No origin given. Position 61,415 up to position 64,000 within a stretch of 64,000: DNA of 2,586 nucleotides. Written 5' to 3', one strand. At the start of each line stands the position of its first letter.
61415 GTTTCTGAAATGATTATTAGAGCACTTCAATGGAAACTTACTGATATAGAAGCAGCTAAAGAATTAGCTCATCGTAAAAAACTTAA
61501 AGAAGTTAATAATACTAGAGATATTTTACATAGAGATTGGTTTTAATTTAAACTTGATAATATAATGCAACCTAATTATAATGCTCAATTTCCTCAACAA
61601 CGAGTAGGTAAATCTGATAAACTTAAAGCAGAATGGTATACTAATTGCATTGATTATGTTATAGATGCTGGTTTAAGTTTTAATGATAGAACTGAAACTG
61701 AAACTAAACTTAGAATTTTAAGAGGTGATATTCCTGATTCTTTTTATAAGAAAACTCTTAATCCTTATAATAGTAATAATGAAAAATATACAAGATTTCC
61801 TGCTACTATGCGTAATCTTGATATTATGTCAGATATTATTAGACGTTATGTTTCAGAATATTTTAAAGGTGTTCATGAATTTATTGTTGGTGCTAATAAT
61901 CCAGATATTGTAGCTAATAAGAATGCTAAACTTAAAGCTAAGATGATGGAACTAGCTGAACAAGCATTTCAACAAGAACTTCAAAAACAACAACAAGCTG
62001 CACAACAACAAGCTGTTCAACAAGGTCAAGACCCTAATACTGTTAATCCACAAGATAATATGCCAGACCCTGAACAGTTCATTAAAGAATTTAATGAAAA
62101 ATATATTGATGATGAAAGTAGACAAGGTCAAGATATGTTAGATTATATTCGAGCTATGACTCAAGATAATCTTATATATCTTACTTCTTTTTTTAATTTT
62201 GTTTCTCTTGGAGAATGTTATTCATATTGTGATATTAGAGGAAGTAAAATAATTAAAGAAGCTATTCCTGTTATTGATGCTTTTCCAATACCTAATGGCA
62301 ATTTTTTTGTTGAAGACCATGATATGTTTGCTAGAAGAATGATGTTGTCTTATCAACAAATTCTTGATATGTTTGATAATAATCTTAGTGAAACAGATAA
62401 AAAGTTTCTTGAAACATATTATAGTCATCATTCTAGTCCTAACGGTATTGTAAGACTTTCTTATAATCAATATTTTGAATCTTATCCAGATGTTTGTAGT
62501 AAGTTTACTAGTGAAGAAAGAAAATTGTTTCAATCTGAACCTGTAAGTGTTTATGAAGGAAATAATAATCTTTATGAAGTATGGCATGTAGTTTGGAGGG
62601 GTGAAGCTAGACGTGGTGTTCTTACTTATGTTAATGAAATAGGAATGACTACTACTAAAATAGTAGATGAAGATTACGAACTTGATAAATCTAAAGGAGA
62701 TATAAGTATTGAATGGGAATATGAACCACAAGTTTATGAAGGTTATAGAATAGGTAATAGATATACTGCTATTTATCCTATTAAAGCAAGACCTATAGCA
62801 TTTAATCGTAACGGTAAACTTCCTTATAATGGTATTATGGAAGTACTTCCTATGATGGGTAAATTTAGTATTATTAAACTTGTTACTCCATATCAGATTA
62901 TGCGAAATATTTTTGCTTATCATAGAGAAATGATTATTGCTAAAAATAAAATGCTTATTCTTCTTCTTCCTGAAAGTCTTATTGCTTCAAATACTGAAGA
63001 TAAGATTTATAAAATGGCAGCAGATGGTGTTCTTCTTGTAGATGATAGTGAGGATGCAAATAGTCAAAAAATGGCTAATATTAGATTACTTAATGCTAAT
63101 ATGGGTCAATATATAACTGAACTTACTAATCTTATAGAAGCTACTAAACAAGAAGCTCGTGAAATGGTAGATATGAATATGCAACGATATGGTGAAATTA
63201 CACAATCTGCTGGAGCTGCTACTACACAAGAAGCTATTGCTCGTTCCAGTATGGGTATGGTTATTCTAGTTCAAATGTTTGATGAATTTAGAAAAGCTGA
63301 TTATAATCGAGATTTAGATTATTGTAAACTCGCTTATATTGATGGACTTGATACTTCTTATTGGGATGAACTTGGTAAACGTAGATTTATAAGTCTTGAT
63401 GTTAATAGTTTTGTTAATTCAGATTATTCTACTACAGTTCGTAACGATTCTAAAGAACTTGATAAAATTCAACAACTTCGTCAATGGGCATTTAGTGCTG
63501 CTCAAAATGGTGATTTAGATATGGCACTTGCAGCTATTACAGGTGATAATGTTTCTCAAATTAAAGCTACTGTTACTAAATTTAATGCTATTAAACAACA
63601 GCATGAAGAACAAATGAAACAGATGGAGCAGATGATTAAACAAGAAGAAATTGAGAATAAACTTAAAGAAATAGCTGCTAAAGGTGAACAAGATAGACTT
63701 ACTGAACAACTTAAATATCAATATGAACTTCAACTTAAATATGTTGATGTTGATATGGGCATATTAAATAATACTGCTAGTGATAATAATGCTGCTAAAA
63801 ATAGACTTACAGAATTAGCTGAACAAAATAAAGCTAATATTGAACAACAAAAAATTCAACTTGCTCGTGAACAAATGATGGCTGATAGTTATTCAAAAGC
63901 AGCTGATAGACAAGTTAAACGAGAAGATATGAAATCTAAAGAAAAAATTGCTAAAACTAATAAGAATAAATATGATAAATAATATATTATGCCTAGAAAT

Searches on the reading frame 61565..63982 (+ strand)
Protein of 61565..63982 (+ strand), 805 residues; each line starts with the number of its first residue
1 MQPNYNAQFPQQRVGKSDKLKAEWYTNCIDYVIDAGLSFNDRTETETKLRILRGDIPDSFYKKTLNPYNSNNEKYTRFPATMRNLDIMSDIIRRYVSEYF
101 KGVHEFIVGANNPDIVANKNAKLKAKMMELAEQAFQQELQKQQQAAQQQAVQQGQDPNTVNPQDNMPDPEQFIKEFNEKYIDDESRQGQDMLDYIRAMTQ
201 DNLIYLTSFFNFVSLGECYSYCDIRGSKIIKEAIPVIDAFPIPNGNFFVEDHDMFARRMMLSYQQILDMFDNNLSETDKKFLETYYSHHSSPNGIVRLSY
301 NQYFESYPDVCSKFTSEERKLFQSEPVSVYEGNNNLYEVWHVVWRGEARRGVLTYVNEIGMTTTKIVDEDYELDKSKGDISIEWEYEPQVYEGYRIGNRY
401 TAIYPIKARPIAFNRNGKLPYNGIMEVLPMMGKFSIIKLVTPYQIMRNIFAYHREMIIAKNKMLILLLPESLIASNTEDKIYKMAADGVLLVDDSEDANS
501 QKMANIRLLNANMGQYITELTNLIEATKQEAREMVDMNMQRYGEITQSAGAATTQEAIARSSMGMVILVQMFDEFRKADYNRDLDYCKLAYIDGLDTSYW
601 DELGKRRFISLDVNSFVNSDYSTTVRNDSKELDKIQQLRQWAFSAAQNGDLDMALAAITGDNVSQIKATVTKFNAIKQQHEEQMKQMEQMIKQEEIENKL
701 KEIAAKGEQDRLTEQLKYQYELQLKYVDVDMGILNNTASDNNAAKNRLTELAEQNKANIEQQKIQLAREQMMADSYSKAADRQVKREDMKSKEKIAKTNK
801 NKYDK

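Call 8: search_protein_families(library=phrogs, proteins=[window:61565-63982:+], max_evalue=0.001)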
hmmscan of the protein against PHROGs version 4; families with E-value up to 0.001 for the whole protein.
window:61565-63982:+ (805 aa): 1 family
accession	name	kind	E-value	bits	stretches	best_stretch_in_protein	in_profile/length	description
phrog_6547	-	head and packaging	1e-114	385.3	1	6-803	6-802/827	portal protein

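Call 9: search_protein_families(library=pfam, proteins=[window:61565-63982:+], max_evalue=0.01)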
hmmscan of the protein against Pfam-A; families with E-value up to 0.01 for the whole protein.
window:61565-63982:+ (805 aa): 0 families
